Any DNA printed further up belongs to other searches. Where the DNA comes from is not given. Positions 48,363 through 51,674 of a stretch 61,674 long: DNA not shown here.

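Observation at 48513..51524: MFS transporter domain covalently fused to both ATPase subunits of a Liv-type ABC importer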

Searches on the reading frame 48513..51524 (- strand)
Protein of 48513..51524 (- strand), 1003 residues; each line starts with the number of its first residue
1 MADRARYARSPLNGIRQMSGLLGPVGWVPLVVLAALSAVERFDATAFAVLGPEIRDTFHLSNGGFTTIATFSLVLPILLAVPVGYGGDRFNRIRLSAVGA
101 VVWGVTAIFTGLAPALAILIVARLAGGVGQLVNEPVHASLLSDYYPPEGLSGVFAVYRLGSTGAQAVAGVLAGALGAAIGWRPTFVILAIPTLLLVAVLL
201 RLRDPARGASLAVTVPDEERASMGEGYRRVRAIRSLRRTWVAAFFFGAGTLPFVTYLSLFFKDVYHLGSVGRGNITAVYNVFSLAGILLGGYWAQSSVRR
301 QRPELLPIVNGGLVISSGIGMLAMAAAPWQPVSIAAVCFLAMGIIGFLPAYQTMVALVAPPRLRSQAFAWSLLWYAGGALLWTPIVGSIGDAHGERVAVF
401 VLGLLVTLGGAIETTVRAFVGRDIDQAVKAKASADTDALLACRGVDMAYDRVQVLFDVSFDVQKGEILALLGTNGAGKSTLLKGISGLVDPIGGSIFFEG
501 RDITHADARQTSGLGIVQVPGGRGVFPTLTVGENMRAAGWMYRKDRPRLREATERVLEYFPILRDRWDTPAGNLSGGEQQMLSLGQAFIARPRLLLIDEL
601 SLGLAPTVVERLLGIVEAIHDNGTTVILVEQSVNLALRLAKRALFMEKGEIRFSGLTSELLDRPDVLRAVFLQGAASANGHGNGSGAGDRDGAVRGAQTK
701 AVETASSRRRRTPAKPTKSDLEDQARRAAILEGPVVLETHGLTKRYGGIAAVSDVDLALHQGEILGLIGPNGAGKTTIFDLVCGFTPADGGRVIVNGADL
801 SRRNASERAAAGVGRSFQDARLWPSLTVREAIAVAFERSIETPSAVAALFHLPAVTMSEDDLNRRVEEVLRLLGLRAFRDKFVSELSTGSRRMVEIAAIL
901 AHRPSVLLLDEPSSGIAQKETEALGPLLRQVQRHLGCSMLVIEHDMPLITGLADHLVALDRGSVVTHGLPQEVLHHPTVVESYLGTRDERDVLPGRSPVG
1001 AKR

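Call 7: search_protein_families(library=pfam, proteins=[window:48513-51524:-], max_evalue=0.01)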
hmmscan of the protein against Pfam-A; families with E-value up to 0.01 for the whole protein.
window:48513-51524:- (1003 aa): 16 families
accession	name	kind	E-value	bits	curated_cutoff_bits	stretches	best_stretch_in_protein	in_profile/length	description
PF00005.33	ABC_tran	-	8.3e-62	208.2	25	2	753-913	2-136/137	ABC transporter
PF07690.21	MFS_1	-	2.2e-37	129.2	33.4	1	35-381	3-345/347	Major Facilitator Superfamily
PF13304.12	AAA_21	-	5.8e-17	63.1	27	1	568-629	232-296/304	AAA domain, putative AbiEii toxin, Type IV TA system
PF13555.12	AAA_29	-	1.9e-07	31.1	27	1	460-491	17-48/61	P-loop containing region of AAA domain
PF13476.12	AAA_23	-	2.9e-07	31.8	27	1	763-783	20-40/201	AAA domain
PF05977.19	MFS_3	-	4.6e-06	25.8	27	1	75-471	56-442/524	Transmembrane secretion effector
PF02463.25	SMC_N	-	1e-05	25.5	40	0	764-782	26-44/220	RecF/RecN/SMC N terminal domain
PF13604.12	AAA_30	-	2.1e-05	24.8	27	0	761-795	16-51/191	AAA domain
PF12399.14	BCA_ABC_TP_C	-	4.9e-05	23.3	25.5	1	964-988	2-26/27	Branched-chain amino acid ATP-binding cassette transporter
PF13191.12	AAA_16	-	0.001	20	32.6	0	760-876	22-127/167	AAA ATPase domain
PF13401.12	AAA_22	-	0.0017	19.1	27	0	763-842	6-33/130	AAA domain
PF13514.12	AAA_27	-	0.0022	18.1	22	0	458-488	19-49/206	AAA domain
PF25199.1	nSTAND_NTPase5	-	0.0028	17.9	34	0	463-483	39-59/145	Novel STAND NTPase 5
PF03193.22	RsgA_GTPase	-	0.0039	17.5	30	0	464-486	105-127/174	RsgA GTPase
PF02367.23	TsaE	-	0.0058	17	26.6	0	462-486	18-42/128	Threonylcarbamoyl adenosine biosynthesis protein TsaE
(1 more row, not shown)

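Call 8: search_protein_families(library=ncbifam, proteins=[window:48513-51524:-], max_evalue=0.01)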
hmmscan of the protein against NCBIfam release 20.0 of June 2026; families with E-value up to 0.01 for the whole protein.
window:48513-51524:- (1003 aa): 215 families (the best 25 are shown)
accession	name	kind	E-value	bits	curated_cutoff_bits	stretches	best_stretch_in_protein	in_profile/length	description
TIGR03410.1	urea_trans_UrtE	equivalog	1.7e-90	302.5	285.8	2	442-660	3-219/230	urea ABC transporter ATP-binding subunit UrtE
TIGR03411.1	urea_trans_UrtD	equivalog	1.7e-89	299.6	304.1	2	736-986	2-242/242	urea ABC transporter ATP-binding protein UrtD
NF008449.1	PRK11300.1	equivalog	8.6e-88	293.9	362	2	736-986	5-254/255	high-affinity branched-chain amino acid ABC transporter ATP-binding protein LivG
TIGR04406.1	LPS_export_lptB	equivalog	4.6e-81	271.6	240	2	737-986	2-235/239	LPS export ABC transporter ATP-binding protein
NF008626.0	PRK11614.1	equivalog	5.5e-78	261.7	441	2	438-672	4-235/237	high-affinity branched-chain amino acid ABC transporter ATP-binding protein LivF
TIGR01188.1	drrA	subfamily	5.6e-75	252.4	312.45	2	744-974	1-212/302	daunorubicin resistance ABC transporter, ATP-binding protein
TIGR03265.1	PhnT2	equivalog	6.9e-75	252.5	457.7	2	737-978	5-227/353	putative 2-aminoethylphosphonate ABC transporter ATP-binding protein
TIGR00968.1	3a0106s01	subfamily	2.3e-69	233.5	342.75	2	741-986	5-233/237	sulfate ABC transporter ATP-binding protein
TIGR03864.1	PQQ_ABC_ATP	hypoth_equivalog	6.5e-67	225.4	302.25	2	737-976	2-222/236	ABC transporter, ATP-binding subunit, PQQ-dependent alcohol dehydrogenase system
NF006987.0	PRK09452.1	equivalog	6.1e-66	222.6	482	2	734-978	15-240/378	spermidine/putrescine ABC transporter ATP-binding protein PotA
TIGR03258.1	PhnT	equivalog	7.6e-63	212.7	499.15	2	741-985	13-241/359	2-aminoethylphosphonate ABC transport system ATP-binding subunit PhnT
TIGR04521.1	ECF_ATPase_2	equivalog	3.6e-62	210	330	2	750-982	19-241/279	energy-coupling factor transporter ATPase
NF047930.1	ABC_ATP_B6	equivalog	7.3e-62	209.6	670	2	736-972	2-222/510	putative B6 ABC transporter ATP-binding protein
TIGR02673.1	FtsE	equivalog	1.3e-61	208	264.85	2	738-962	3-213/214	cell division ATP-binding protein FtsE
NF043075.1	MMSYN1_0197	equivalog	2.2e-61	207.7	550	2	736-978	2-225/341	spermidine/putrescine ABC transporter ATP-binding protein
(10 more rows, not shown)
